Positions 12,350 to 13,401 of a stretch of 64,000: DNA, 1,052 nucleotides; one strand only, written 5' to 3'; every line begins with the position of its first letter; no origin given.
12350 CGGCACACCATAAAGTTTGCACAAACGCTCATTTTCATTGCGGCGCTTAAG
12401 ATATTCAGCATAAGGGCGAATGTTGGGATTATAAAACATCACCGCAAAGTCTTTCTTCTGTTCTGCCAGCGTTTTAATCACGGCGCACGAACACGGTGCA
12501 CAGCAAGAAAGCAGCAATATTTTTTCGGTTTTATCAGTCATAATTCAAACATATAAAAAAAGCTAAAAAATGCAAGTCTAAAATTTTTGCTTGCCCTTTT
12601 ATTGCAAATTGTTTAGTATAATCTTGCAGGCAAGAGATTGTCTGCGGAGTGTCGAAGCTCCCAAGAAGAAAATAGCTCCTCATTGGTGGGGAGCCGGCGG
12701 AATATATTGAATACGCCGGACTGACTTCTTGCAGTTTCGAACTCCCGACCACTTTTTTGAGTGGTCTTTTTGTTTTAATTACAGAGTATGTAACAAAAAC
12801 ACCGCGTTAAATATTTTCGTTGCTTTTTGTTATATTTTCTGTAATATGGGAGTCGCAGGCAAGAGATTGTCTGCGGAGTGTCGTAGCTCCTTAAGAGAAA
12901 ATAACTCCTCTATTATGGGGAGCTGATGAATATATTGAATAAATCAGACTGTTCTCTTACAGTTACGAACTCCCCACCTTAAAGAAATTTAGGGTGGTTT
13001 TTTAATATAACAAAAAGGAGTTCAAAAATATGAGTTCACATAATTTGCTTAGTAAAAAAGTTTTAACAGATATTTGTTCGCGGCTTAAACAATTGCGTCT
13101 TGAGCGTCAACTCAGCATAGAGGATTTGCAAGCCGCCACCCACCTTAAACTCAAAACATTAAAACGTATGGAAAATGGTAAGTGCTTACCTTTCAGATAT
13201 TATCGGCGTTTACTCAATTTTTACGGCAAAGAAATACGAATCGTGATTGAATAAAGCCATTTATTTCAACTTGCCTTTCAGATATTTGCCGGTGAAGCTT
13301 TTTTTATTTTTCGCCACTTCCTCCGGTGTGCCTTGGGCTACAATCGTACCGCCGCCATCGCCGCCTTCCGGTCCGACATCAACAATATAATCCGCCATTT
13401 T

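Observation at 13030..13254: Paired 74-aa XRE-HTH proteins that occur only with the RNA cassettes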

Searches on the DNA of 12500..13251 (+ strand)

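Call 7: search_rna_families(source=window, start=12500, end=13100, threshold=evalue, max_evalue=10, show_alignments=3)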
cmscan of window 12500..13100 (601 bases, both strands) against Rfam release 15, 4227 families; matches with E-value up to 10: 8.
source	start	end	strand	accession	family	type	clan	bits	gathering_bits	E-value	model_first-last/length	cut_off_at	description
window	12685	12758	+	RF02221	sRNA-Xcc1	Gene; sRNA;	-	32.1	53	0.0011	1-87/87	no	sRNA-Xcc1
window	12510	12582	+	RF01463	rli27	Gene; sRNA;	-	24.3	55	4.6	1-99/99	no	Listeria sRNA rli27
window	12899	13033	+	RF04310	nqrA-II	Cis-reg;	-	18.8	55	1.3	1-174/174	no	nqrA-II ncRNA motif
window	12915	12977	+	RF00343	snoZ122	Gene; snRNA; snoRNA; CD-box;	-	18.3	38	8.5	1-89/89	no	Small nucleolar RNA Z122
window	12570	12638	+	RF00438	SNORA33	Gene; snRNA; snoRNA; HACA-box;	-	16.6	74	7.4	1-130/130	no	Small nucleolar RNA SNORA33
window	12788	12881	-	RF01416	NrrF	Gene; antisense;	-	15.7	60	1.4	1-160/160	no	NrrF RNA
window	12691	12722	-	RF00896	mir-787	Gene; miRNA;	-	14.8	57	7.5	20-52/72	no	mir-787 microRNA precursor family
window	12778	12844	+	RF04246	MIR169_8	Gene; miRNA;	CL00098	14.8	107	9.1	1-137/137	no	MIR169_8 microRNA precursor family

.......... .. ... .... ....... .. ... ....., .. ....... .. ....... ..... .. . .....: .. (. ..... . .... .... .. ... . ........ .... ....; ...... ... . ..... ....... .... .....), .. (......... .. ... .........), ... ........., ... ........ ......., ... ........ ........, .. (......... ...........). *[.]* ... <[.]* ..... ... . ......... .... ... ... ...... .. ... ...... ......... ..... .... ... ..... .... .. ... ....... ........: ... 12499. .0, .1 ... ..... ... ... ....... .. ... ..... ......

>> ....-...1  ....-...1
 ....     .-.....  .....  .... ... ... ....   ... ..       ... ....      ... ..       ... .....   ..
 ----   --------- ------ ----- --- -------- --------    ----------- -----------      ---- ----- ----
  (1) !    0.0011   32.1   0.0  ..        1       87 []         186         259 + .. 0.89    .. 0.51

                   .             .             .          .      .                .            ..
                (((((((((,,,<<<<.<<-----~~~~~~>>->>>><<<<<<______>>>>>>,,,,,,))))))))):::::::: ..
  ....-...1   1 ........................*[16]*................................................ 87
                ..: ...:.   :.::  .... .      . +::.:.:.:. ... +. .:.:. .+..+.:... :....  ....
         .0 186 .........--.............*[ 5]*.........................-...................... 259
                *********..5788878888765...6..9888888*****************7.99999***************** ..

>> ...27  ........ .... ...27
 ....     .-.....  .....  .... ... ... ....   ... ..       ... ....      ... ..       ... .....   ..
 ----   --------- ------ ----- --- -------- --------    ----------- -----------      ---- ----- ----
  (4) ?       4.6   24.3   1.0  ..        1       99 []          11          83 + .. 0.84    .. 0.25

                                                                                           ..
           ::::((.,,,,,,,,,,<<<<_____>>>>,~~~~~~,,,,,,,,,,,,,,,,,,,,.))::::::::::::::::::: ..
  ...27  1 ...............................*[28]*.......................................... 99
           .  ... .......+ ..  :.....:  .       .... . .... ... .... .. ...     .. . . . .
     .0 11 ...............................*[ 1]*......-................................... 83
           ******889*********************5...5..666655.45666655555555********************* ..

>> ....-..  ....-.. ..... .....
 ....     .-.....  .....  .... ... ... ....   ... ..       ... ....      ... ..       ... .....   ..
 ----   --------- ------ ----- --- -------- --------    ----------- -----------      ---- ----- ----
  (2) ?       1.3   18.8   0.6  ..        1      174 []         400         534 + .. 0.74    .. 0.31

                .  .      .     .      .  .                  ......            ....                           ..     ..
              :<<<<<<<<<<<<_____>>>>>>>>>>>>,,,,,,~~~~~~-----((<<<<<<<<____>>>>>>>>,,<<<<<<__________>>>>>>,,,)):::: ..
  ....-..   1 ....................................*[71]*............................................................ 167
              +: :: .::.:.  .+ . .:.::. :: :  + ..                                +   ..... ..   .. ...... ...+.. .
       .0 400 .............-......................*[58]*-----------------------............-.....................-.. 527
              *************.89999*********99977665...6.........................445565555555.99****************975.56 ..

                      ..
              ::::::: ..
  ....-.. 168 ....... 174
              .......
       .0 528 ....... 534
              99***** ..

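Call 64: search_rna_families(sources=[L015, L012, L038, L120, L130, L077, L128, L027], threshold=evalue, max_evalue=1)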
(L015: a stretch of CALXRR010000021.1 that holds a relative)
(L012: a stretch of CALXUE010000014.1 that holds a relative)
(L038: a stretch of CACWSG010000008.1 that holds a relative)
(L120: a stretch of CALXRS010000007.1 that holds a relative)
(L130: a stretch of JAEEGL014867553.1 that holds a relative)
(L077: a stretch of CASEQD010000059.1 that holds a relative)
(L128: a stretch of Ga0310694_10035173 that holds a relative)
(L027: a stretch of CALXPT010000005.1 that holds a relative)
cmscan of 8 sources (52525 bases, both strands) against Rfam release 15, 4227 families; matches with E-value up to 1: 4.
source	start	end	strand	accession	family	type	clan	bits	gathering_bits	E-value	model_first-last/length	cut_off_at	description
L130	506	589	+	RF02432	SpF25_sRNA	Gene; sRNA;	-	30.3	48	0.54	1-102/102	no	Streptococcus sRNA SpF25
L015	527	640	-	RF00021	Spot_42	Gene; sRNA;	-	30.2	80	0.067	1-115/115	no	Spot 42 RNA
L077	11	76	-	RF00736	mir-320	Gene; miRNA;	-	26.4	55.5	0.085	1-76/76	no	mir-320 microRNA precursor family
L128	2240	2322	+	RF01052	Arthropod_7SK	Gene;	CL00013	19.9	44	0.23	1-351/351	no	Arthropod 7SK RNA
